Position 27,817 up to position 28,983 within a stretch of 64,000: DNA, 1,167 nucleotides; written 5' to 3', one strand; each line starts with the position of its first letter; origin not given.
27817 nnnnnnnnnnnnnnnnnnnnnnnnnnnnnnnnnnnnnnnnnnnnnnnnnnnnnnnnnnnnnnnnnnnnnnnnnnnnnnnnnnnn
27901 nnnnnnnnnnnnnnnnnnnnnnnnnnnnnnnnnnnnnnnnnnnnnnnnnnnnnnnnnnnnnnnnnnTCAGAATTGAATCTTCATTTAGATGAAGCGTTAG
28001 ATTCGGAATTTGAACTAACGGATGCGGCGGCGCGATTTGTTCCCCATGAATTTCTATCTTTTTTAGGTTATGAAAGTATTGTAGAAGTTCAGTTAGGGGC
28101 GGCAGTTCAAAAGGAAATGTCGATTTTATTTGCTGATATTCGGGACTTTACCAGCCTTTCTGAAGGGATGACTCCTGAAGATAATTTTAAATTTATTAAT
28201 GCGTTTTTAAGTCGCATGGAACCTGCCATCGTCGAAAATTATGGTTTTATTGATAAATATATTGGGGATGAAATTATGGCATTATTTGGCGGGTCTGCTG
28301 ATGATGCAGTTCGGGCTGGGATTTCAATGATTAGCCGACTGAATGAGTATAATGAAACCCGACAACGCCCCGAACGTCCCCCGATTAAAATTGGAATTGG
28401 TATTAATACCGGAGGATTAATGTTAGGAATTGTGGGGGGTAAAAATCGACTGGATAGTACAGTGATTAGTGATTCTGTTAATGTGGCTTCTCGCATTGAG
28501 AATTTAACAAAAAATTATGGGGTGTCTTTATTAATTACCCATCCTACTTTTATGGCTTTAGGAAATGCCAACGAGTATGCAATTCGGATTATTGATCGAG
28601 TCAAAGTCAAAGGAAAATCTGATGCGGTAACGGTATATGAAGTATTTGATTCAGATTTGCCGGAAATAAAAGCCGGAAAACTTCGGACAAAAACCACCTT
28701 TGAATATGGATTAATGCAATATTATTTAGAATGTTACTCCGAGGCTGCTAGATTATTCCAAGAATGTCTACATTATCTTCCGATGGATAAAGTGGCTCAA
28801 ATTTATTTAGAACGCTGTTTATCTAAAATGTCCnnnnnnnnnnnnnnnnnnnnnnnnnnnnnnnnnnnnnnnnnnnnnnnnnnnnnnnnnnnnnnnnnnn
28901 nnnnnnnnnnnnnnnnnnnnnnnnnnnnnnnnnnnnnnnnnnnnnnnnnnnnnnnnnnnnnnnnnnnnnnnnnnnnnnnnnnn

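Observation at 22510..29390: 2108-aa Ser/Thr kinase / STAND-like NTPase / TPR / GAF / PAS / nucleotidyl-cyclase protein followed 14 bp later by gpt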

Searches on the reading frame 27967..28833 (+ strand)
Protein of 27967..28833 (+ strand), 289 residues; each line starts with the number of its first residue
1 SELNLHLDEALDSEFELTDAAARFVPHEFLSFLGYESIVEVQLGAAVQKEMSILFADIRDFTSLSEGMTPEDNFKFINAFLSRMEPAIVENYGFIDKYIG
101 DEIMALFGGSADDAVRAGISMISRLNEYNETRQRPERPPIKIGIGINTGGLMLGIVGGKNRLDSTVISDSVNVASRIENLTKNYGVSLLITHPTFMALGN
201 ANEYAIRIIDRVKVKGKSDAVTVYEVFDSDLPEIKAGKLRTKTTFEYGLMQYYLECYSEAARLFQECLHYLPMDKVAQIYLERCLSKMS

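Call 15: search_solved_structures(query=window:27967-28833:+, show_alignments=4, max_evalue=0.001)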
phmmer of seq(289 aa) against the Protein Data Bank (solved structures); distinct sequences matched with E-value up to 0.001: 48.
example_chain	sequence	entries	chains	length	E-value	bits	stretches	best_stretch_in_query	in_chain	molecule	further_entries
2w01_A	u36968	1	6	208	1.7e-24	90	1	48-227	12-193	ADENYLATE CYCLASE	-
6fht_A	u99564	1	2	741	5.4e-24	88.3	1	48-227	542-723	Bacteriophytochrome,Adenylate cyclase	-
3r5g_A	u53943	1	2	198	5.3e-23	85.1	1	48-229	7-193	CyaB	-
5x4t_A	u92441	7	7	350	1.6e-19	73.7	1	50-239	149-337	Photoactivated adenylyl cyclase | Family 3 adenylate cyclase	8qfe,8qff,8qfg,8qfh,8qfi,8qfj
9f1z_A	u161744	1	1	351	1.6e-19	73.7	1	50-239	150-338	Family 3 adenylate cyclase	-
5x4u_A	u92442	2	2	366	1.7e-19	73.6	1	50-240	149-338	Photoactivated adenylyl cyclase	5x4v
4yus_A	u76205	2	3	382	1.9e-19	73.4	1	50-240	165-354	Family 3 adenylate cyclase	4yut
9f1w_A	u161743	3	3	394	2e-19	73.3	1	50-240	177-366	Family 3 adenylate cyclase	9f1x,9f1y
1wc0_A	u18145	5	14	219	1.8e-18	70.2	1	51-184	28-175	ADENYLATE CYCLASE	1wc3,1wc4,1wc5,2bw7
1wc1_A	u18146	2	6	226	2e-18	70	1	51-184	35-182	ADENYLATE CYCLASE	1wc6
5mbg_A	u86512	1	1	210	1.3e-16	64.2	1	50-228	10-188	Beta subunit of photoactivated adenylyl cyclase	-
5mbh_A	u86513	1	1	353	1.7e-16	63.8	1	50-228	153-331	Beta subunit of photoactivated adenylyl cyclase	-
5mbk_A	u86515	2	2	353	3.7e-16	62.6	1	50-228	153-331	Beta subunit of photoactivated adenylyl cyclase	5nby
5m27_A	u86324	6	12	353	3.7e-16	62.6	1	50-228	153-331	Beta subunit of photoactivated adenylyl cyclase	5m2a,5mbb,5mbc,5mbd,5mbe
5mbj_A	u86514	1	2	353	3.7e-16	62.6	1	50-228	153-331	Beta subunit of photoactivated adenylyl cyclase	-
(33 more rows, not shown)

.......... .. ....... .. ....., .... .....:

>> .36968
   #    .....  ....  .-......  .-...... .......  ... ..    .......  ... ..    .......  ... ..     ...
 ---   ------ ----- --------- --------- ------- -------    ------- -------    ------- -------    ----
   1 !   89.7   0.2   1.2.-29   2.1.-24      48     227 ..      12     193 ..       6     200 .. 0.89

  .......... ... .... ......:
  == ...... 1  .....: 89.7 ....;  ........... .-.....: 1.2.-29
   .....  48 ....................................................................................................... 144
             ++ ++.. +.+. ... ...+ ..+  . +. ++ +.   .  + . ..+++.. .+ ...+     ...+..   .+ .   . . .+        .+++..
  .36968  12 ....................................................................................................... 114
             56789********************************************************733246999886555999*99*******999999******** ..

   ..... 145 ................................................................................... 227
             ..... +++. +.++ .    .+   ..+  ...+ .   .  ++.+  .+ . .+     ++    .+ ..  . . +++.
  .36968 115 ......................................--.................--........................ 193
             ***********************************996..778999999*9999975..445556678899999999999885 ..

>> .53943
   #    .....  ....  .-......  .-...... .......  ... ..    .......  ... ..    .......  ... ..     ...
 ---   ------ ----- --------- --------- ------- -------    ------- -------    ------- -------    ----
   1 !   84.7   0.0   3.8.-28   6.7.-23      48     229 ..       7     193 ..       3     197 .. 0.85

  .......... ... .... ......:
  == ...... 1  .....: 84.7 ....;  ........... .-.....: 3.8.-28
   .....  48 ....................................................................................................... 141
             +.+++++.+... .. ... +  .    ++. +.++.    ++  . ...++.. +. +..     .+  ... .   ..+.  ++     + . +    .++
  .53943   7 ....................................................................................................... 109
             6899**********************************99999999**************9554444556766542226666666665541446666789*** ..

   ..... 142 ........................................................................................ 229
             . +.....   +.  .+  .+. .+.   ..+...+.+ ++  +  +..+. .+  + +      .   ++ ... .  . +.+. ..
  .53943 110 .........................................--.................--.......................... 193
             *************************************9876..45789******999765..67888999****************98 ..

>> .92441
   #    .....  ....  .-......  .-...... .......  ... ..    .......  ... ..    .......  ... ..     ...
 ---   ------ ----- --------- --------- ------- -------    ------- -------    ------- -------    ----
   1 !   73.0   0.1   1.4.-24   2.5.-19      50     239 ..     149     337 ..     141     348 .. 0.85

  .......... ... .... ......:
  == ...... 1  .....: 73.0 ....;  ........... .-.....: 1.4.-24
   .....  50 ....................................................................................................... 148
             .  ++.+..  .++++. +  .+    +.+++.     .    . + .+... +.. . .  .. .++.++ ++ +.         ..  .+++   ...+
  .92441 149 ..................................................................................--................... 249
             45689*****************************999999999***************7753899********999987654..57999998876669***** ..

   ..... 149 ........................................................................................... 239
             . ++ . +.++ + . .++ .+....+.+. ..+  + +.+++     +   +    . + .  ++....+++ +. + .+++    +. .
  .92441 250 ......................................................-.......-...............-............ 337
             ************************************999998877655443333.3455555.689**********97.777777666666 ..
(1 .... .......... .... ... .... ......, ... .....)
